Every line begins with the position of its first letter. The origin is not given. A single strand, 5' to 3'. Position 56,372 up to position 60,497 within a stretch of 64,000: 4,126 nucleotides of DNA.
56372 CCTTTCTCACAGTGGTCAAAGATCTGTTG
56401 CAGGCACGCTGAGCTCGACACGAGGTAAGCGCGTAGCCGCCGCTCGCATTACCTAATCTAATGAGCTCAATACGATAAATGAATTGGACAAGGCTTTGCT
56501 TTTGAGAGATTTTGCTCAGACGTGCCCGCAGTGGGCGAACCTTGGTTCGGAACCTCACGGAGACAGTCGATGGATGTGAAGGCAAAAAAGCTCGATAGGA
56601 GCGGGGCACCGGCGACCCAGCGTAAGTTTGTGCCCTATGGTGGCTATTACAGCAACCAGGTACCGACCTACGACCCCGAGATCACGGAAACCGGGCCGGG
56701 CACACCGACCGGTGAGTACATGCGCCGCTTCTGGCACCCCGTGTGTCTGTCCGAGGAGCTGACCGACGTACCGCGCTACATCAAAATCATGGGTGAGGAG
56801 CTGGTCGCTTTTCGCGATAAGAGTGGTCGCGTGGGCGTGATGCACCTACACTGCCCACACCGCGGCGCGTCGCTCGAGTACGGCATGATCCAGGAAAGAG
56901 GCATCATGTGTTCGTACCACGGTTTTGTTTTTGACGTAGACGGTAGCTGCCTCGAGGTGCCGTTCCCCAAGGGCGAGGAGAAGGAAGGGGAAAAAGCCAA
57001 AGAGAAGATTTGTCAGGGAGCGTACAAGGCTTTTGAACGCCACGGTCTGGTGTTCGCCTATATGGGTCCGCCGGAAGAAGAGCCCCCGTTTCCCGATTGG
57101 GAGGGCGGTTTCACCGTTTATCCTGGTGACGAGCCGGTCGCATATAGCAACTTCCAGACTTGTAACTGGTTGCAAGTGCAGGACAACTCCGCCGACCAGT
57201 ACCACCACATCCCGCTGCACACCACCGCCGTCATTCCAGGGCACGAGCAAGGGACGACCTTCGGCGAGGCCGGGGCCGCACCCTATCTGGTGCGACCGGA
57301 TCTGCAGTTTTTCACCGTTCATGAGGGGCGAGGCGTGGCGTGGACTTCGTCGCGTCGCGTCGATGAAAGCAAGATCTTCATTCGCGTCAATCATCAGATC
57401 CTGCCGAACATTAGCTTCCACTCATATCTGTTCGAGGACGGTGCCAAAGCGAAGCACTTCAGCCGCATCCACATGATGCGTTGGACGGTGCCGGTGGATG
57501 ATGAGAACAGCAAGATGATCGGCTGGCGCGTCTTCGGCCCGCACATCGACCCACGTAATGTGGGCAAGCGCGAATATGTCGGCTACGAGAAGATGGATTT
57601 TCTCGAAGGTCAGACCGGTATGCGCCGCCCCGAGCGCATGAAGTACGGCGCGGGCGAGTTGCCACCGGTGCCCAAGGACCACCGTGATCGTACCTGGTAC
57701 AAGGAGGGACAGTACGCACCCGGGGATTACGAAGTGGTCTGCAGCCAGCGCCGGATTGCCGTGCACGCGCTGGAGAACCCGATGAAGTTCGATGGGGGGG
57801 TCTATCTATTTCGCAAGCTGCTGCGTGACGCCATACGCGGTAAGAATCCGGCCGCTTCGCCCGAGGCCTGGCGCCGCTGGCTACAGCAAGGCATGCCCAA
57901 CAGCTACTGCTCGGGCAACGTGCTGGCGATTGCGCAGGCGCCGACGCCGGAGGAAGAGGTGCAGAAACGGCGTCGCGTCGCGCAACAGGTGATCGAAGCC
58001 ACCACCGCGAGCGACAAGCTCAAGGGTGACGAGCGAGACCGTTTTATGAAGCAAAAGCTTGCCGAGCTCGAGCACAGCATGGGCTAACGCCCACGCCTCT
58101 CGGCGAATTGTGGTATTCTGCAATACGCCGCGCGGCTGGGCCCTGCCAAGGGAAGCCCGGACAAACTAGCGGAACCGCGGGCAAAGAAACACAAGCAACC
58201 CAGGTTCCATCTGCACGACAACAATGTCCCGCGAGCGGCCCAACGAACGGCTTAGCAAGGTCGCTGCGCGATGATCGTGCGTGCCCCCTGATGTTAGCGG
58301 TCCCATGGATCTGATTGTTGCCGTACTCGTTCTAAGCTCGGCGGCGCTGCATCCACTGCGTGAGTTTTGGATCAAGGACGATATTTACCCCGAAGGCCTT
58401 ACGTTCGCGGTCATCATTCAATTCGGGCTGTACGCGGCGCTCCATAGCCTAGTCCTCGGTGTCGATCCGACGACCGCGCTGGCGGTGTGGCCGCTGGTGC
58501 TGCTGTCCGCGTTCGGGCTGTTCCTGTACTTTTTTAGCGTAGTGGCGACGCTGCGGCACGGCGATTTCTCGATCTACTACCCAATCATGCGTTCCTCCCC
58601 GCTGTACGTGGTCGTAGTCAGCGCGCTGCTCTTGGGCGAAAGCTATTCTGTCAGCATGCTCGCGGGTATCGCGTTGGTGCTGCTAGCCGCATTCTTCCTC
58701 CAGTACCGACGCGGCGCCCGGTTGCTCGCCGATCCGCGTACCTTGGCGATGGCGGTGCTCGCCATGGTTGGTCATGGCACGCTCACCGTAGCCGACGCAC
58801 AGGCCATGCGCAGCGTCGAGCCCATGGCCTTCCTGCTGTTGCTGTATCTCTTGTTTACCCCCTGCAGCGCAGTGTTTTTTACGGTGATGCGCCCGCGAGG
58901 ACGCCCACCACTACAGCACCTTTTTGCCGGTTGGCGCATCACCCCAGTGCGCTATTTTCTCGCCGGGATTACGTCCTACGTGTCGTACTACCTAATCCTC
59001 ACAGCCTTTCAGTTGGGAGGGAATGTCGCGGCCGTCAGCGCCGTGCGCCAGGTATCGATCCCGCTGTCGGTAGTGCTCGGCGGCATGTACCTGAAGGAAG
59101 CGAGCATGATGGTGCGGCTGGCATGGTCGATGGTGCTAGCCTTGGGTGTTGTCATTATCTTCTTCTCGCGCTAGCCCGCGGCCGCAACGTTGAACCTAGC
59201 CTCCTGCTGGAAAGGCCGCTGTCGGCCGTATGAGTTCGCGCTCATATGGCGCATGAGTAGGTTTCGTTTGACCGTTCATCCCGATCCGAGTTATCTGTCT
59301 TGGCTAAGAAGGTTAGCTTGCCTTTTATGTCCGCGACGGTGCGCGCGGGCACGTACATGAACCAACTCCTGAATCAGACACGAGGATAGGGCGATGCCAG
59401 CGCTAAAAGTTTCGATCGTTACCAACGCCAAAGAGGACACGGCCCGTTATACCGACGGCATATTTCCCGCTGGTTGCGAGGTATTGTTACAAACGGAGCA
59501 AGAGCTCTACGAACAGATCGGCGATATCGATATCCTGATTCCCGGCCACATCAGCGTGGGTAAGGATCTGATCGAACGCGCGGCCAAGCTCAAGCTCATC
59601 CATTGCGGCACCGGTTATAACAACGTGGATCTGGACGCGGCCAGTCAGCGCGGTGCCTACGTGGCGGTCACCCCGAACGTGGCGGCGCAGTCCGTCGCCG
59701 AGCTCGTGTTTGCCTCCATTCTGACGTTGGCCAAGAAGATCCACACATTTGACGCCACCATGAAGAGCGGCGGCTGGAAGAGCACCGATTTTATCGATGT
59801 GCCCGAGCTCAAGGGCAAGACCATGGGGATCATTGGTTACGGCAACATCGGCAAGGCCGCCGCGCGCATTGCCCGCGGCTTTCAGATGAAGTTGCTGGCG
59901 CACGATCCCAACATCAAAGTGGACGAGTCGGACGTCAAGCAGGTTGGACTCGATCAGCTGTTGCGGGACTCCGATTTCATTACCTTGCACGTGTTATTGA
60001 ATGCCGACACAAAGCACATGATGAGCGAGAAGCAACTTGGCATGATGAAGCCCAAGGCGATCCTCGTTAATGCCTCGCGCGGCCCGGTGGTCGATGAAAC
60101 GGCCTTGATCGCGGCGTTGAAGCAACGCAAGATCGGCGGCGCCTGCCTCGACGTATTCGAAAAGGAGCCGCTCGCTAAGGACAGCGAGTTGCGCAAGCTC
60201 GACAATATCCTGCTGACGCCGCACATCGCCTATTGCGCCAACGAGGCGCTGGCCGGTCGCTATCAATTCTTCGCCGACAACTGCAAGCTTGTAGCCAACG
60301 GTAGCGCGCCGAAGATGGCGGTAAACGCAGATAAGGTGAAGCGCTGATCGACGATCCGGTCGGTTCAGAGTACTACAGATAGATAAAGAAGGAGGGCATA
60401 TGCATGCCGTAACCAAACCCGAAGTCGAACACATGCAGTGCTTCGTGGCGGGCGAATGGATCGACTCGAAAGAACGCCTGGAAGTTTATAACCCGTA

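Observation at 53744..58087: Rieske oxygenase + PDR-type reductase + PhnZ-family HD oxygenase: a candidate new oxidative C-P cleavage route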

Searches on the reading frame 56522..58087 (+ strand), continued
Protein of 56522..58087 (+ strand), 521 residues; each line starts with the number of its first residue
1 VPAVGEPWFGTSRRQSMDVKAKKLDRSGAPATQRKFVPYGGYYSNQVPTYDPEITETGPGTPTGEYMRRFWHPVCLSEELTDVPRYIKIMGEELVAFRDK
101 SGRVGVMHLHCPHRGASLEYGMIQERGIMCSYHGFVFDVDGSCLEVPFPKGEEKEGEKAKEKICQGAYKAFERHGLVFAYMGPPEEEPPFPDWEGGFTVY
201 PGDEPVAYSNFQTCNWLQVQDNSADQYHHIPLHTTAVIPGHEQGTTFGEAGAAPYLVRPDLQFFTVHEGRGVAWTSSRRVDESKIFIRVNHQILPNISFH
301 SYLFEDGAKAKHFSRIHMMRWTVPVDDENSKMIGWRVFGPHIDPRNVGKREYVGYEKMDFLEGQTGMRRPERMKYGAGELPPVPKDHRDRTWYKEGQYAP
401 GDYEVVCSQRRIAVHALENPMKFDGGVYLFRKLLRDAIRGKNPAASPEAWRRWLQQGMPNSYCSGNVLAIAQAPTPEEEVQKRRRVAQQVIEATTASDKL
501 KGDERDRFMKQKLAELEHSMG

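Call 70: search_protein_families(library=pfam, proteins=[L002:3250-4179:+, L002:4311-5156:+, L002:11571-13148:-, L002:13177-15264:+, L004:11792-12814:-, L004:12936-13556:-, L004:13939-14940:+, L025:1239-2261:-, L025:4854-5774:-], max_evalue=0.01)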
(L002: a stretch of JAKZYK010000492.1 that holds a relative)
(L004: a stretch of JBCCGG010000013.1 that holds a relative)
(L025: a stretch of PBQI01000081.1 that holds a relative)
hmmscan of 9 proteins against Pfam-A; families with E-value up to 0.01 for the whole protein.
L002:3250-4179:+ (309 aa): 4 families
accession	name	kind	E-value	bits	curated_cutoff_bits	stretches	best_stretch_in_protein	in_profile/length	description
PF03466.25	LysR_substrate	-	1.2e-35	123.2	28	1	93-293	5-206/209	LysR substrate binding domain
PF00126.33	HTH_1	-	2.5e-21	75.8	26.6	1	9-67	2-60/60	Bacterial regulatory helix-turn-helix protein, lysR family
PF01022.26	HTH_5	-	0.0025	18.1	22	1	21-47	16-42/47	Bacterial regulatory protein, arsR family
PF13556.12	HTH_30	-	0.0095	16.1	27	0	12-54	3-46/59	PucR C-terminal helix-turn-helix domain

L002:4311-5156:+ (281 aa): 1 family
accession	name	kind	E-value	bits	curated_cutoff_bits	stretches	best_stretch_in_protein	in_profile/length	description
PF00892.27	EamA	-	2.7e-18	67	28.2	2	149-277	8-133/135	EamA-like transporter family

L002:11571-13148:- (525 aa): 2 families
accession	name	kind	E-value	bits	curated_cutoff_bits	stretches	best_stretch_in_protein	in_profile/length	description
PF00355.32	Rieske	-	9.5e-16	57.9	20.3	1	69-148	2-82/88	Rieske [2Fe-2S] domain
PF19301.5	LigXa_C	-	0.00012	21.7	27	1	177-242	1-64/304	LigXa C-terminal domain like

L002:13177-15264:+ (695 aa): 0 families

L004:11792-12814:- (340 aa): 6 families
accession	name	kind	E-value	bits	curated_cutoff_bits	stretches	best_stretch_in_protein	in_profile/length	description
PF02826.25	2-Hacid_dh_C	-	1.4e-52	178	25.1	1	109-294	1-178/178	D-isomer specific 2-hydroxyacid dehydrogenase, NAD binding domain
PF00389.36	2-Hacid_dh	-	6.7e-23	81.3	24.6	1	6-326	2-134/134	D-isomer specific 2-hydroxyacid dehydrogenase, catalytic domain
PF03807.23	F420_oxidored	-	0.00019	22.4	21.6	1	147-217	1-76/94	NADP oxidoreductase coenzyme F420-dependent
PF03446.21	NAD_binding_2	-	0.00021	21.8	21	1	147-250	1-107/161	NAD binding domain of 6-phosphogluconate dehydrogenase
PF02558.23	ApbA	-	0.0063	16.6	22.2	0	149-201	2-54/150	Ketopantoate reductase PanE/ApbA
PF10727.15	Rossmann-like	-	0.0075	16.5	23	0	147-229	16-101/131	Rossmann-like domain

L004:12936-13556:- (206 aa): 0 families

L004:13939-14940:+ (333 aa): 0 families

L025:1239-2261:- (340 aa): 2 families
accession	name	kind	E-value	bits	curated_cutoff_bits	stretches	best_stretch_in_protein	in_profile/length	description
PF15916.11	DUF4743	-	3.6e-32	111.3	25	1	55-158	14-118/118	Domain of unknown function (DUF4743)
PF00293.34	NUDIX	-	8.9e-05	22.9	21.1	1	174-282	16-121/134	NUDIX domain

L025:4854-5774:- (306 aa): 3 families
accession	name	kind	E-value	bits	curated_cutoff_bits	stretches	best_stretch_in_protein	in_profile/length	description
PF03466.25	LysR_substrate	-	4.1e-36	124.8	28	1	89-294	2-208/209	LysR substrate binding domain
PF00126.33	HTH_1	-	4.9e-19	68.5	26.6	1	8-66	2-60/60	Bacterial regulatory helix-turn-helix protein, lysR family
PF13518.12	HTH_28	-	0.00028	21.3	25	0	10-58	3-50/52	Helix-turn-helix domain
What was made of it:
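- Such a gene also abuts the Rieske gene in L004 (call 70).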

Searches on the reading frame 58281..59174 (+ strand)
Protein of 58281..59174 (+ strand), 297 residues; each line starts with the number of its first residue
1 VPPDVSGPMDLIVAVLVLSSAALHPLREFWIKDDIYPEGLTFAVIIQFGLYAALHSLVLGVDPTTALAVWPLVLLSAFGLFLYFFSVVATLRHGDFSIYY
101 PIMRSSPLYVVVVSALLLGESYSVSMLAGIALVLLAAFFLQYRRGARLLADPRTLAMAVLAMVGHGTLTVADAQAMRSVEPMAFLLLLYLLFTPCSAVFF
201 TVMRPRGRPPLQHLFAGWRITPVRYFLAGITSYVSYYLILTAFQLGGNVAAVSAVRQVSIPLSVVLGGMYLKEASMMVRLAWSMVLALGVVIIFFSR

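Call 4: search_protein_families(library=pfam, proteins=[window:58281-59174:+], max_evalue=0.01)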
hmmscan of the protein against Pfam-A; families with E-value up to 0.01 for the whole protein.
window:58281-59174:+ (297 aa): 1 family
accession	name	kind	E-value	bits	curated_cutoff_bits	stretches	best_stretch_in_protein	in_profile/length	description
PF00892.27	EamA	-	1.9e-11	44.8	28.2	2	37-140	30-133/135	EamA-like transporter family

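Call 5: search_protein_families(library=ncbifam, proteins=[window:58281-59174:+], max_evalue=0.01)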
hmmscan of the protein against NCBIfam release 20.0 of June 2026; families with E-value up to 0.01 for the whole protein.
window:58281-59174:+ (297 aa): 1 family
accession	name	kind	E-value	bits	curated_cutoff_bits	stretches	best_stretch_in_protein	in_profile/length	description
TIGR03340.1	phn_DUF6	hypoth_equivalog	4.7e-22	79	288.15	1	41-293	29-281/281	phosphonate utilization associated putative membrane protein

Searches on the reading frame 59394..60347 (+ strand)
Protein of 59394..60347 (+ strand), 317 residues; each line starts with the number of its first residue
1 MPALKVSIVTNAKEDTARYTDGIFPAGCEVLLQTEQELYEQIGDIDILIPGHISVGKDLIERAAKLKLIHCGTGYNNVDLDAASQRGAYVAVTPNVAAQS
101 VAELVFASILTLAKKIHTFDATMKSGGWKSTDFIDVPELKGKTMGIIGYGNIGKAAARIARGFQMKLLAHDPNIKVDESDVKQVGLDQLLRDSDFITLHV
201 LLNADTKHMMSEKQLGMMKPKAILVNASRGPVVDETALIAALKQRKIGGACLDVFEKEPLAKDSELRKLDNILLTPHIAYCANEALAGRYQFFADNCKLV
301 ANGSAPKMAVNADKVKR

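Call 4: search_protein_families(library=pfam, proteins=[window:59394-60347:+], max_evalue=0.01)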
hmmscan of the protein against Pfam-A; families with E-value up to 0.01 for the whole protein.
window:59394-60347:+ (317 aa): 3 families
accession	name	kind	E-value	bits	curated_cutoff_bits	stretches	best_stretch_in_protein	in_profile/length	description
PF02826.25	2-Hacid_dh_C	-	9.8e-62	207.9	25.1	1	107-279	2-178/178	D-isomer specific 2-hydroxyacid dehydrogenase, NAD binding domain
PF00389.36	2-Hacid_dh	-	2.1e-16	60.2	24.6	1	33-311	28-134/134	D-isomer specific 2-hydroxyacid dehydrogenase, catalytic domain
PF01262.27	AlaDh_PNT_C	-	0.00032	20.6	23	0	135-179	22-66/214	Alanine dehydrogenase/PNT, C-terminal domain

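Call 5: search_protein_families(library=ncbifam, proteins=[window:59394-60347:+], max_evalue=0.01)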
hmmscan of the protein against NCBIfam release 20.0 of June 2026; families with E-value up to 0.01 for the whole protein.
window:59394-60347:+ (317 aa): 23 families
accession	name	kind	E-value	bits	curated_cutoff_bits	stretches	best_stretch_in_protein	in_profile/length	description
TIGR01327.1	PGDH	equivalog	3.9e-69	233.8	454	1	34-315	30-315/525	phosphoglycerate dehydrogenase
NF009714.1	PRK13243.1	equivalog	3.6e-68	230.3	455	1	37-316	38-328/332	glyoxylate reductase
NF005069.0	PRK06487.1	equivalog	9.1e-61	205.7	448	1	34-304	38-314/320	2-hydroxyacid dehydrogenase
NF008759.0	PRK11790.1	equivalog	1.2e-60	205.3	404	1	34-315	44-331/410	phosphoglycerate dehydrogenase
NF006263.0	PRK08410.1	equivalog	8.9e-60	202.7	389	1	34-298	32-304/311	D-2-hydroxyacid dehydrogenase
NF011938.0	PRK15409.1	equivalog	1.6e-53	181.8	492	1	36-312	37-320/324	glyoxylate/hydroxypyruvate reductase GhrB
NF005387.0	PRK06932.1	equivalog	2e-48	165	492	1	35-287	35-296/314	2-hydroxyacid dehydrogenase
NF041369.1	Dhydh_Halo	equivalog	1e-42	146.4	400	1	65-288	55-282/305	D-2-hydroxyacid dehydrogenase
NF000492.1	vanH_gen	exception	1.9e-40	138.8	540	1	72-293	74-303/312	D-lactate dehydrogenase VanH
NF001309.0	PRK00257.1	equivalog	1.4e-39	136.1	434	2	138-300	113-278/379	4-phosphoerythronate dehydrogenase PdxB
NF005750.0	PRK07574.1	equivalog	1.1e-37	130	329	1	36-286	82-342/386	NAD-dependent formate dehydrogenase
NF000004.1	vanH-D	exception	1.7e-34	119.4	550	1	67-287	74-303/323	D-lactate dehydrogenase VanH-D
NF000371.1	vanH_Agroup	exception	2.7e-33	115.5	700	1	67-297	73-312/322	VanH-A/VanH-Pt family D-lactate dehydrogenase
NF005027.0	PRK06436.1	equivalog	8.6e-31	107.2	261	1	72-304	57-283/303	2-hydroxyacid dehydrogenase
NF000112.1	vanH-Amyco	exception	1.8e-30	106.3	625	1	73-290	104-329/348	VanH-AOV family D-lactate dehydrogenase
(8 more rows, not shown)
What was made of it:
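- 59394..60347 (+): D-2-hydroxyacid-dehydrogenase-family enzyme (pfam02826); a candidate 1-hydroxyphosphonate dehydrogenase or racemase, or a HEP dehydrogenase. Calls 4 and 5.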

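Call 52: search_dna_similar(query=window:59394-60347:+, collection=plasmids, mode=protein, max_rows=25)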
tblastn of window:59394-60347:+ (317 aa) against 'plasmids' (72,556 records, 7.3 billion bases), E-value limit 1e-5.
Records with a match: 3178; places in all: 5143; records where one place covers at least 80% of the query: 1499.
Best place of each record, by identity: <60% 3178.
By first word of the organism name: Klebsiella 630; Enterococcus 413; Rhizobium 359; Sinorhizobium 167; Ralstonia 137; Pseudosulfitobacter 125; Pantoea 103; Agrobacterium 67; Acinetobacter 57; Streptomyces 54; and 243 more.
By predicted mobility (MOB-suite, as given by PLSDB): non-mobilizable 1624; conjugative 1038; mobilizable 516.
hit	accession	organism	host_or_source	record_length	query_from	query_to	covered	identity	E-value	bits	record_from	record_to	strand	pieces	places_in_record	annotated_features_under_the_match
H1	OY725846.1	Subdoligranulum variabile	-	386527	3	312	98%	35.8%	5e-40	156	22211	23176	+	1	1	none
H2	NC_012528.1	Deinococcus deserti VCD115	-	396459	33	315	89%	39.2%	2e-38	151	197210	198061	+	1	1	phosphoglycerate dehydrogenase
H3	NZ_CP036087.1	Bacillus mycoides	cell culture,soil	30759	36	311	87%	39.8%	2e-41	160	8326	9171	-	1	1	2-hydroxyacid dehydrogenase family protein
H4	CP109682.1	Pseudomonas aeruginosa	Homo sapiens,whole organism,swab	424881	43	317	87%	39.7%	7e-51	187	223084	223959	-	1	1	D-glycerate dehydrogenase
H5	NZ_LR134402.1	Listeria monocytogenes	Homo sapiens,Vein blood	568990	34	310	87%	38.8%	7e-49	182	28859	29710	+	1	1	2-hydroxyacid dehydrogenase family protein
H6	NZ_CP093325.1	Bacillus sp. N5-665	whole organism,peat soil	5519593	37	311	87%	38.9%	4e-39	153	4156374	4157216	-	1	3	none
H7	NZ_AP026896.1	Aeromonas caviae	Microbe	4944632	34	314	89%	38.0%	6e-37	147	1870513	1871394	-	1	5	none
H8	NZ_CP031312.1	Halobellus limi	Cell culture,Taibei marine solar ...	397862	35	305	85%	39.1%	8e-51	187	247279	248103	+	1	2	hydroxyacid dehydrogenase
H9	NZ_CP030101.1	Listeria monocytogenes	Environment,water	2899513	34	310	87%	38.1%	1e-47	178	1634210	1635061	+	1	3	none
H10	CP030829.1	Neorhizobium sp. NCHU2750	Rosa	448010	45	315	85%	38.8%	3e-44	168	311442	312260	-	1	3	serA: D-3-phosphoglycerate dehydrogenase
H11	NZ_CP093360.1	Nicoliella spurrieriana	Tetragonula carbonaria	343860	33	311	88%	37.5%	1e-48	181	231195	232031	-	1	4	phosphoglycerate dehydrogenase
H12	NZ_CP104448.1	Acinetobacter baumannii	Homo sapiens,sputum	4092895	29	317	91%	36.2%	1e-40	158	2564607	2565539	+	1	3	none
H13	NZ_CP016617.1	Microvirga ossetica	Vicia alpestris,cell culture,nodules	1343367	24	312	91%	36.1%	5e-42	162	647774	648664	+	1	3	none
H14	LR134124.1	Klebsiella aerogenes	not available: to be reported later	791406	17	310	93%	35.4%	2e-38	151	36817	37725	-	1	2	serA: D-3-phosphoglycerate dehydrogenase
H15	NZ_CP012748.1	Paraburkholderia caribensis MBA4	soil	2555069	38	317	88%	37.2%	1e-44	169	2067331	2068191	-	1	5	none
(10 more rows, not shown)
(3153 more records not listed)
